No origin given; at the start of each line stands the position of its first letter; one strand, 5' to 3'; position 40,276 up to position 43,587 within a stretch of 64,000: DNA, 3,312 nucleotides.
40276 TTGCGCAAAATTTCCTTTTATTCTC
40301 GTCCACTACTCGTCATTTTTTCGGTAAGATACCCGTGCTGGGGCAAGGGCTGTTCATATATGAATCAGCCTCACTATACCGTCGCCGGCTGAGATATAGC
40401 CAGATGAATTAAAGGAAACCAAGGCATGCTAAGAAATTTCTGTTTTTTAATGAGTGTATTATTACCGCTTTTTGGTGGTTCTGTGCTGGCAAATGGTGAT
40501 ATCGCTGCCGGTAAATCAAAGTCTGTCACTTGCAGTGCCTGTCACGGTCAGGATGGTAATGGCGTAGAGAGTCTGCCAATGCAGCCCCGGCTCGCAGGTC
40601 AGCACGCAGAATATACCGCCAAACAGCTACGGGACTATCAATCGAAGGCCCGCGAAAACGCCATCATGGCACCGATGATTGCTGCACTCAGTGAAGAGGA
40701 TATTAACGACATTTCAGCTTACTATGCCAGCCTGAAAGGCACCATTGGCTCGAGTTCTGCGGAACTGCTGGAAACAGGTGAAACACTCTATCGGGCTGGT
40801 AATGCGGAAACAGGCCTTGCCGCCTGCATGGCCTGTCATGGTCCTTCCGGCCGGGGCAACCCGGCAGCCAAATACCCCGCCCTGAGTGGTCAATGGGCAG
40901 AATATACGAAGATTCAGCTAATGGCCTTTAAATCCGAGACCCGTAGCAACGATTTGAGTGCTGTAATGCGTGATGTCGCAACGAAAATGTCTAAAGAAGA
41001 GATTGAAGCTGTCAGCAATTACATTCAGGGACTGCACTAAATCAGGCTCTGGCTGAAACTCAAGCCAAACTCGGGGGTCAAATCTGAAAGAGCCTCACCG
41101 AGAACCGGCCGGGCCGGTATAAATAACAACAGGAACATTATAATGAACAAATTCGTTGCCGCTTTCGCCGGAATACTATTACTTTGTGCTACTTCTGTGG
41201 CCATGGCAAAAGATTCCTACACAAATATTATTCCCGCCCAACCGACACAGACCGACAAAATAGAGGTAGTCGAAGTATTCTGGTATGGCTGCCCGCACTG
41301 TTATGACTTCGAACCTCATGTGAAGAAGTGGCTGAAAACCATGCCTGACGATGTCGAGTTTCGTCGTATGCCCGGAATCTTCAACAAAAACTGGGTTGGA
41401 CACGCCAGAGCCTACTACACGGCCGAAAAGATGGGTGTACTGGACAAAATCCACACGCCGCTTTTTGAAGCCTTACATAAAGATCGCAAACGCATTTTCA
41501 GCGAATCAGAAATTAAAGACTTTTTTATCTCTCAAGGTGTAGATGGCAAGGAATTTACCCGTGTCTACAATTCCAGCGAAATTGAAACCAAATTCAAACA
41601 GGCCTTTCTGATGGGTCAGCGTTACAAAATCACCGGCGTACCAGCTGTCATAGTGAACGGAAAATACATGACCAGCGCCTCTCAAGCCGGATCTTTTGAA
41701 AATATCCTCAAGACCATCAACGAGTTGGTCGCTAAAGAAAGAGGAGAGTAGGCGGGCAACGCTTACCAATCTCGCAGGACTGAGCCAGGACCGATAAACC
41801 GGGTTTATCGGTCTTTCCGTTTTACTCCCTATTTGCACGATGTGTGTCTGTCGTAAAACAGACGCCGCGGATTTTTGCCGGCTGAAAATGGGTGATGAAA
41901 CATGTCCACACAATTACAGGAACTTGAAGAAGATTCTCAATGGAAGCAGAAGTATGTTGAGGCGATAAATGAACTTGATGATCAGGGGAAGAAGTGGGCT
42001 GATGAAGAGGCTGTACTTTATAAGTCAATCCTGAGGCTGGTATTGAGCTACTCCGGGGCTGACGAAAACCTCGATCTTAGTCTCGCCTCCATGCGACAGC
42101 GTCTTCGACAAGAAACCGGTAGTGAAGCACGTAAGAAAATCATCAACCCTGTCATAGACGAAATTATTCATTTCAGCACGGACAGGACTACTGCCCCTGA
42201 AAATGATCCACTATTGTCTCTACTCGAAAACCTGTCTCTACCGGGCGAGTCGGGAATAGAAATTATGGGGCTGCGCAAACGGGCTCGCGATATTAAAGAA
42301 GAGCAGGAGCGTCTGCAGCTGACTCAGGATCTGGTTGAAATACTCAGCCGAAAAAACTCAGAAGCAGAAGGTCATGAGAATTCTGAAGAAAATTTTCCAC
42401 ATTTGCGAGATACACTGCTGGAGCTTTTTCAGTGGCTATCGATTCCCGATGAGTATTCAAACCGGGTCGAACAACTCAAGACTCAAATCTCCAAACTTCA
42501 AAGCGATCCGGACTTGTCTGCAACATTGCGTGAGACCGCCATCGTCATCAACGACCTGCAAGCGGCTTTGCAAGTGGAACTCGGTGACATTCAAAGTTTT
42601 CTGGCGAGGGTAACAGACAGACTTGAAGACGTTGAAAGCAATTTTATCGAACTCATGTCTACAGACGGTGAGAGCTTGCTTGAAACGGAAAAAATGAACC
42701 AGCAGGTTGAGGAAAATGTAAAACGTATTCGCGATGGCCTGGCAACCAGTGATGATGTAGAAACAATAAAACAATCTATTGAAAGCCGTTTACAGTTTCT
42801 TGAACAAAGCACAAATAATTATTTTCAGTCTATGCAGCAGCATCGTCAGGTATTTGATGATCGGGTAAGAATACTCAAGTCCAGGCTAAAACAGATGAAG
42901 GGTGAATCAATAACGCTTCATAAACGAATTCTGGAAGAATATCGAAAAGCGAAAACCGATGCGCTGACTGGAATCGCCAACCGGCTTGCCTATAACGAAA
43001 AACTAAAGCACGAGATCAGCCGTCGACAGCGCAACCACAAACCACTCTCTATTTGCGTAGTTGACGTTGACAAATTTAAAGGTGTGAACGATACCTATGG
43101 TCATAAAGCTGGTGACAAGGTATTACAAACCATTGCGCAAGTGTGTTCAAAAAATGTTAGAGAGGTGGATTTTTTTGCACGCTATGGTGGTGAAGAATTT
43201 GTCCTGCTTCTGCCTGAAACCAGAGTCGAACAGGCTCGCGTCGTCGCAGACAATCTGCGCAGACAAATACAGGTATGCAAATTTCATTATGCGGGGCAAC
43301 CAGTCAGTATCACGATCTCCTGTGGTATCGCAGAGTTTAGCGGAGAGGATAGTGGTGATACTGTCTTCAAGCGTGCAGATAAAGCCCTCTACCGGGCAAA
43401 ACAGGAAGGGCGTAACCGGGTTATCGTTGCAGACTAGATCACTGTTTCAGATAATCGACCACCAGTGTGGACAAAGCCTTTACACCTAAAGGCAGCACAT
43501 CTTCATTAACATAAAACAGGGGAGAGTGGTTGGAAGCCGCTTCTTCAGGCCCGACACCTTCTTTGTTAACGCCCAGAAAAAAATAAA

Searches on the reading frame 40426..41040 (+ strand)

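Call 74: search_protein_families(library=pfam, proteins=[window:40426-41040:+])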
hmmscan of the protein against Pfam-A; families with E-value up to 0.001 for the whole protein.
window:40426-41040:+ (204 aa): 2 families
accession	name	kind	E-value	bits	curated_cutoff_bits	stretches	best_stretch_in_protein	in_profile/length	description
PF00034.26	Cytochrom_C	-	2.3e-19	70.9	21.3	2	125-203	10-89/90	Cytochrome c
PF13442.11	Cytochrome_CBB3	-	1.7e-13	51.1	27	2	35-99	13-67/68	Cytochrome C oxidase, cbb3-type, subunit III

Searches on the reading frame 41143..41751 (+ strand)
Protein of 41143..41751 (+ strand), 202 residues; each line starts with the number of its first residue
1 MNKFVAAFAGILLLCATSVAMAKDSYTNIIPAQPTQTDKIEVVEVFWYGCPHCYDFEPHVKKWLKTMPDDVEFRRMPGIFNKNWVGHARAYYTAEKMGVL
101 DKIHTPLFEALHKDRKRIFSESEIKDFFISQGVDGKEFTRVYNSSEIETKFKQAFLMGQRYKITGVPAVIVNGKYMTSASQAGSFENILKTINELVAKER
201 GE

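Call 74: search_protein_families(library=pfam, proteins=[window:41143-41751:+])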
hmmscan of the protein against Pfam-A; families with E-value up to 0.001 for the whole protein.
window:41143-41751:+ (202 aa): 4 families
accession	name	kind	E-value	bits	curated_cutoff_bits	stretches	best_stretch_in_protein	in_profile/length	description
PF01323.26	DSBA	-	7e-21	75.3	25.6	1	78-180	79-181/191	DSBA-like thioredoxin domain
PF13462.12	Thioredoxin_4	-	2.7e-09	37.9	23.2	1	41-190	16-164/165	Thioredoxin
PF13743.12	Thioredoxin_5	-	0.00012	22.3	27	0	109-172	101-164/186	Thioredoxin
PF13192.12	Thioredoxin_3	-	0.00022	21.6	24.8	0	159-178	43-62/76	Thioredoxin domain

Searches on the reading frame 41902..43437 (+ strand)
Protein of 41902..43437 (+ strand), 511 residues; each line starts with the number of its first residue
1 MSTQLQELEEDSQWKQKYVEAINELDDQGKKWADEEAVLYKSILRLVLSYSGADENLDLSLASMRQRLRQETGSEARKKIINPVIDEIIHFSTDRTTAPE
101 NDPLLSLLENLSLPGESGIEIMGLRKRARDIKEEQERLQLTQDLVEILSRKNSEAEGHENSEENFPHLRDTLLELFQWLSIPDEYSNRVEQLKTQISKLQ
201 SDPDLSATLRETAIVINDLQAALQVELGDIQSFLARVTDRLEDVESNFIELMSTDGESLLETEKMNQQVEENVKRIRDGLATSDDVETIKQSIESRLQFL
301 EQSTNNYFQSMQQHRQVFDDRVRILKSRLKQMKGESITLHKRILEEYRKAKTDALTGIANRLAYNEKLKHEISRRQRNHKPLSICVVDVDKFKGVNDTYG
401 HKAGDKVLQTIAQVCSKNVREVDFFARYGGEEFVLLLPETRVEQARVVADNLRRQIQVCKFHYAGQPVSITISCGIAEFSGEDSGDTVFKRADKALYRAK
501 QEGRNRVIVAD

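Call 74: search_protein_families(library=pfam, proteins=[window:41902-43437:+])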
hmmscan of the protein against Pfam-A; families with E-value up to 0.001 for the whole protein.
window:41902-43437:+ (511 aa): 2 families
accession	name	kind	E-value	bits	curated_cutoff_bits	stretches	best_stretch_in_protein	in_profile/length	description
PF00990.26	GGDEF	-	3e-48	164.1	23.8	1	350-506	1-161/161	Diguanylate cyclase, GGDEF domain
PF20975.2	DGCcoil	-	1.6e-10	41.1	26.7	2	12-70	10-68/359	DGC-associated coil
